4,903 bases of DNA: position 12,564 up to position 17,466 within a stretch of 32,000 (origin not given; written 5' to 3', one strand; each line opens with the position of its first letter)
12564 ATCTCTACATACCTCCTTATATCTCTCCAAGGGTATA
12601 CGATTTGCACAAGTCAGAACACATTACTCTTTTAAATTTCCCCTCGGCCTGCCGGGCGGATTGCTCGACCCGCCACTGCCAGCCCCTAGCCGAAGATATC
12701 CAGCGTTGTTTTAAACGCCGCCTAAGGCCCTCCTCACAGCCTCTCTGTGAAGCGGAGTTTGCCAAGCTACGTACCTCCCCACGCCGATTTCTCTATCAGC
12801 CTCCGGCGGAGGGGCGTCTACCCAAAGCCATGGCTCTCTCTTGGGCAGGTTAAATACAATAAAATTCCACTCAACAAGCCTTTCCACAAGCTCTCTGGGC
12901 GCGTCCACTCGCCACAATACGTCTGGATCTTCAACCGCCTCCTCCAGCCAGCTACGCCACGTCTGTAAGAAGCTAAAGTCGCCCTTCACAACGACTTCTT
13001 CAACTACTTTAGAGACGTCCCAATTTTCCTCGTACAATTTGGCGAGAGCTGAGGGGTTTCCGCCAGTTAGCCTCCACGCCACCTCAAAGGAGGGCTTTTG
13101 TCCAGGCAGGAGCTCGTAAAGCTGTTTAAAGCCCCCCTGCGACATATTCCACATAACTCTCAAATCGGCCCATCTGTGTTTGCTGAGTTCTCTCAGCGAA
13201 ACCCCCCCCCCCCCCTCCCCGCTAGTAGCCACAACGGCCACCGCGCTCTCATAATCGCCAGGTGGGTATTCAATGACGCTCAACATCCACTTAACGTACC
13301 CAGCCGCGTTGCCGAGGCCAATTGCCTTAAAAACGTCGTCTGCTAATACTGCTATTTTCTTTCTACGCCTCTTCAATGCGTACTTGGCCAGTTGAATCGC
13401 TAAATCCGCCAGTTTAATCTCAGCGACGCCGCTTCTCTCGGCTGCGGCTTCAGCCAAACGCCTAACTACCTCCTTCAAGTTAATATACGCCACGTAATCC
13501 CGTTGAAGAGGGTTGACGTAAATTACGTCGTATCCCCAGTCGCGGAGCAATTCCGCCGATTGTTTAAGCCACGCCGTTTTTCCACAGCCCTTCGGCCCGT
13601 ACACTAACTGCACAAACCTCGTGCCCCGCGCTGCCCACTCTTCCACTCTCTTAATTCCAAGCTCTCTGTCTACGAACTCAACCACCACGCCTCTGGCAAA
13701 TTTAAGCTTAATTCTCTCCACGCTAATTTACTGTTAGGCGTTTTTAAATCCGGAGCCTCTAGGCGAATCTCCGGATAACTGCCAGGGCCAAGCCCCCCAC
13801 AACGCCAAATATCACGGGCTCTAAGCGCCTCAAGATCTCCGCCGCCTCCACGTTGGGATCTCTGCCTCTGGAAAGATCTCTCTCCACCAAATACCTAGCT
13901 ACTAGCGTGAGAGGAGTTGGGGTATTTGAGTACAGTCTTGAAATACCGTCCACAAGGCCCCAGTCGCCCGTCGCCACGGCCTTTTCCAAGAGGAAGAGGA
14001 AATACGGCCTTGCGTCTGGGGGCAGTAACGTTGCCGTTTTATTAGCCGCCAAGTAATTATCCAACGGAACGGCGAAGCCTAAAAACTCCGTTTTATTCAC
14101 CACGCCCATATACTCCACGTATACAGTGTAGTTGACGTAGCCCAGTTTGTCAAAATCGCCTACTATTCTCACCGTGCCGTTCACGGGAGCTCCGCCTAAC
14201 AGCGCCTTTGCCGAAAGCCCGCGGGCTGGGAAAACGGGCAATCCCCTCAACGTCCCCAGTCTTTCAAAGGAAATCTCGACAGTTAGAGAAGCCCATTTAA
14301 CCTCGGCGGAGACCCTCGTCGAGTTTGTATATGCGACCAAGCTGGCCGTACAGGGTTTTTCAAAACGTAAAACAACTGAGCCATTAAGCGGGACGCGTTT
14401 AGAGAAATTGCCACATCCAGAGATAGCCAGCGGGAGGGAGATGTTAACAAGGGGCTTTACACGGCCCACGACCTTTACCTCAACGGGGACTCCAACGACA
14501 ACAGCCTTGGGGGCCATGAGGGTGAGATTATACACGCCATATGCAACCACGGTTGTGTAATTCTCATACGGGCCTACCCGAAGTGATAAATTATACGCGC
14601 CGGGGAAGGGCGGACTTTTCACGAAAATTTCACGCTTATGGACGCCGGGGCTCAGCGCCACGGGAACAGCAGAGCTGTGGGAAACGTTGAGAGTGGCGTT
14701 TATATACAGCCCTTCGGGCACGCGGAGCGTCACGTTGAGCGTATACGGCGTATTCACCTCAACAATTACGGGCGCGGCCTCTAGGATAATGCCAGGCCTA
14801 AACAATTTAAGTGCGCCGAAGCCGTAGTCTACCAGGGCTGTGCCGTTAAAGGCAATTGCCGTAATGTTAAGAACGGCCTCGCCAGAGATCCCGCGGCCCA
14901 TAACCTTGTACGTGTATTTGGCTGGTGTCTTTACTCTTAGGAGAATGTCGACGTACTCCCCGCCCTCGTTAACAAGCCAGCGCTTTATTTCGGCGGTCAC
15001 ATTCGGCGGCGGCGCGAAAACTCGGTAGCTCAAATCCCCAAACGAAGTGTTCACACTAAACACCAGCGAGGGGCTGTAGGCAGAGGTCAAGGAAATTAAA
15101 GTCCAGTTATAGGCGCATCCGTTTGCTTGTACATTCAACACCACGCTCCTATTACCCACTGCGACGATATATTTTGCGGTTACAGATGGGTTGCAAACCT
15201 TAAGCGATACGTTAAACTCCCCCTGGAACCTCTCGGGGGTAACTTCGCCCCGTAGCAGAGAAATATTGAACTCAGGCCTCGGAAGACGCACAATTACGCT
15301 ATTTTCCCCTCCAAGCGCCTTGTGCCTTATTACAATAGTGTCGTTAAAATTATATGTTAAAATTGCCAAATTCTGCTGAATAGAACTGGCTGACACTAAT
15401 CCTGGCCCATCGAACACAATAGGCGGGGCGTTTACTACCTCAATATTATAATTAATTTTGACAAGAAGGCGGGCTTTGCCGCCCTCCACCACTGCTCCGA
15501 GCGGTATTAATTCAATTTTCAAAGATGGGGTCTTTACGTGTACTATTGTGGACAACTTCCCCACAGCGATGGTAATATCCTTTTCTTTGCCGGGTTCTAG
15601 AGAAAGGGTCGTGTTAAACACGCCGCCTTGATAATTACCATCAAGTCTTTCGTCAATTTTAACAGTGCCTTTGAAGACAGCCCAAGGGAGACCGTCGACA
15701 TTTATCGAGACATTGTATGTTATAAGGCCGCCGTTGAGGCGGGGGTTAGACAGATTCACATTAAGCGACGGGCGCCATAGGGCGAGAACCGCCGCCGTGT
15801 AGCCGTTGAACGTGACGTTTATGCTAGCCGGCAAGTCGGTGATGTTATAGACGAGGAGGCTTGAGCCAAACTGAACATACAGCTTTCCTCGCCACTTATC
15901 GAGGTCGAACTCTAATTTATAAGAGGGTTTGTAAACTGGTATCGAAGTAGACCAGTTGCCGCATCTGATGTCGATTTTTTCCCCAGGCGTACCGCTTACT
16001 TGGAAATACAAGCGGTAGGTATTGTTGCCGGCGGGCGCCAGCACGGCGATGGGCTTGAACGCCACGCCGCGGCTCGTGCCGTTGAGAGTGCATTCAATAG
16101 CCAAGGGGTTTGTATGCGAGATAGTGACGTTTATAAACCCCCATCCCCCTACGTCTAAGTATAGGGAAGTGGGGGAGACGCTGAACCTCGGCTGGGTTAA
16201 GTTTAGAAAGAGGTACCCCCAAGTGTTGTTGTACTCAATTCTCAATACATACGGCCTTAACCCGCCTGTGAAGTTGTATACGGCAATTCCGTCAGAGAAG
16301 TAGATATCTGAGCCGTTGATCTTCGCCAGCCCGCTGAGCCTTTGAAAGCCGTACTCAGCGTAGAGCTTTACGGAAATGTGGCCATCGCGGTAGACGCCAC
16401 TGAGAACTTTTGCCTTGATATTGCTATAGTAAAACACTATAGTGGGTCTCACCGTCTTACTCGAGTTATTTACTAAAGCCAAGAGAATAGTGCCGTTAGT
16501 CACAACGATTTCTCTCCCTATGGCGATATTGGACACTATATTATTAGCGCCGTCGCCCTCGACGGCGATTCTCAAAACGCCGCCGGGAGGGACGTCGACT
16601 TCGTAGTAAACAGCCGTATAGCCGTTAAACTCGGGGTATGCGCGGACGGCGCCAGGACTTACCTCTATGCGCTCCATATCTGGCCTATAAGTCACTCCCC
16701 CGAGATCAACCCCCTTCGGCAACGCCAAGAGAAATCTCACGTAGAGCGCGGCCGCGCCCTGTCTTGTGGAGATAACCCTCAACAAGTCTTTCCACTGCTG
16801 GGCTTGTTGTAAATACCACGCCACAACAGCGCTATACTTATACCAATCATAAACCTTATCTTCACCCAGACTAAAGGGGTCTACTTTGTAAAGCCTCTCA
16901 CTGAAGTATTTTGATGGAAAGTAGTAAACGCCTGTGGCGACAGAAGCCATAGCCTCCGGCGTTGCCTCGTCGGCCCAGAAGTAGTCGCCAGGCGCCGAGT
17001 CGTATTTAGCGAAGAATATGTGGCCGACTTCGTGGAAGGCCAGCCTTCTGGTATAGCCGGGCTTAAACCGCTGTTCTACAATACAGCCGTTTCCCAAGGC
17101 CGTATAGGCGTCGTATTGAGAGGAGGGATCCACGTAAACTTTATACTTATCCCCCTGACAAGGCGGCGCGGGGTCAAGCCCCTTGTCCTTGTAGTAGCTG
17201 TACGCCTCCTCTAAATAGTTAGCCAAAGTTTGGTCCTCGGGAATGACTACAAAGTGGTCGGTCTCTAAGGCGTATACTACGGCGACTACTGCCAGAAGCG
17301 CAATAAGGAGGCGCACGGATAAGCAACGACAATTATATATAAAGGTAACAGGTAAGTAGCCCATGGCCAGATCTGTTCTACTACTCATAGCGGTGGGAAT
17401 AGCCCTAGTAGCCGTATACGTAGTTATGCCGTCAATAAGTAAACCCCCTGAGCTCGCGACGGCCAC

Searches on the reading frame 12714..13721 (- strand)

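Call 5: search_protein_families(library=pfam, proteins=[window:12714-13721:-], max_evalue=0.1)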
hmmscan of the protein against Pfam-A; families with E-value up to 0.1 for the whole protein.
window:12714-13721:- (336 aa): 9 families
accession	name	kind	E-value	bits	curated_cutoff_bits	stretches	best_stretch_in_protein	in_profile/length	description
PF01637.24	ATPase_2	-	8.6e-71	238.7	33.2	1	16-229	1-225/225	ATPase domain predominantly from Archaea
PF13401.12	AAA_22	-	0.00086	20.1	27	1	39-118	9-82/130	AAA domain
PF13191.12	AAA_16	-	0.0014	19.6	32.6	1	37-97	26-91/167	AAA ATPase domain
PF13604.12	AAA_30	-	0.0021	18.3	27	1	31-71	14-54/191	AAA domain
PF25199.1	nSTAND_NTPase5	-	0.0034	17.7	34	1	30-74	36-81/145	Novel STAND NTPase 5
PF13173.12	AAA_14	-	0.0074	16.7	27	1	37-86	4-41/129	AAA domain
PF05729.18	NACHT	-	0.07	13.4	26.7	0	39-65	4-30/167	NACHT domain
PF00004.35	AAA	-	0.08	13.8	21.2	0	39-70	2-30/131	ATPase family associated with various cellular activities (AAA)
PF00931.28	NB-ARC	-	0.089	12.5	23.5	0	37-134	20-113/248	NB-ARC domain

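Call 6: search_protein_families(library=ncbifam, proteins=[window:12714-13721:-], max_evalue=0.1)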
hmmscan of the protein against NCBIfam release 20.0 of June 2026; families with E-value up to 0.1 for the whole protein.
window:12714-13721:- (336 aa): 4 families
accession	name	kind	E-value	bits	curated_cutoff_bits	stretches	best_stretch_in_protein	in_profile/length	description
NF047389.1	ATPase_Sll1717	subfamily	0.0037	16.4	75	1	37-71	31-60/454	P-loop ATPase, Sll1717 family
TIGR03420.1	DnaA_homol_Hda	equivalog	0.015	14.8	194.8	1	23-73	26-76/226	DnaA regulatory inactivator Hda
NF001624.0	PRK00411.1-2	subfamily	0.034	13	354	1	38-130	55-144/374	ORC1-type DNA replication protein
NF003230.0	PRK04195.1-6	equivalog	0.05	12.3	441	1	26-74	30-75/494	replication factor C large subunit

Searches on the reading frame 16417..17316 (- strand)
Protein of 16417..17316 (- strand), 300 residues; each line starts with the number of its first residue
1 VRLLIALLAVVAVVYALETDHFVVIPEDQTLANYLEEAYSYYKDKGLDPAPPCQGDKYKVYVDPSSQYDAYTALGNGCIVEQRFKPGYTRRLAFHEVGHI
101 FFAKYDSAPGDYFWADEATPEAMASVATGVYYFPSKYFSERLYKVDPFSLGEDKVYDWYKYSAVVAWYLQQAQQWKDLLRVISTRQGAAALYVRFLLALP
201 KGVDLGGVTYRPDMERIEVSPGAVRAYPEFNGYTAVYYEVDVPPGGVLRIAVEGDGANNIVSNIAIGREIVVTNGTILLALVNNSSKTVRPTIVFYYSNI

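Call 77: search_solved_structures(query=window:16417-17316:-, max_evalue=1)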
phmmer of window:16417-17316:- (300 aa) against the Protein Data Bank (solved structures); distinct sequences matched with E-value up to 1: 1.
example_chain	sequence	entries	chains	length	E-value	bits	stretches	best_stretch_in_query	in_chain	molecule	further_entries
8a16_A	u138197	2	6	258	0.39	13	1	124-163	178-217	Receptor-type tyrosine-protein phosphatase mu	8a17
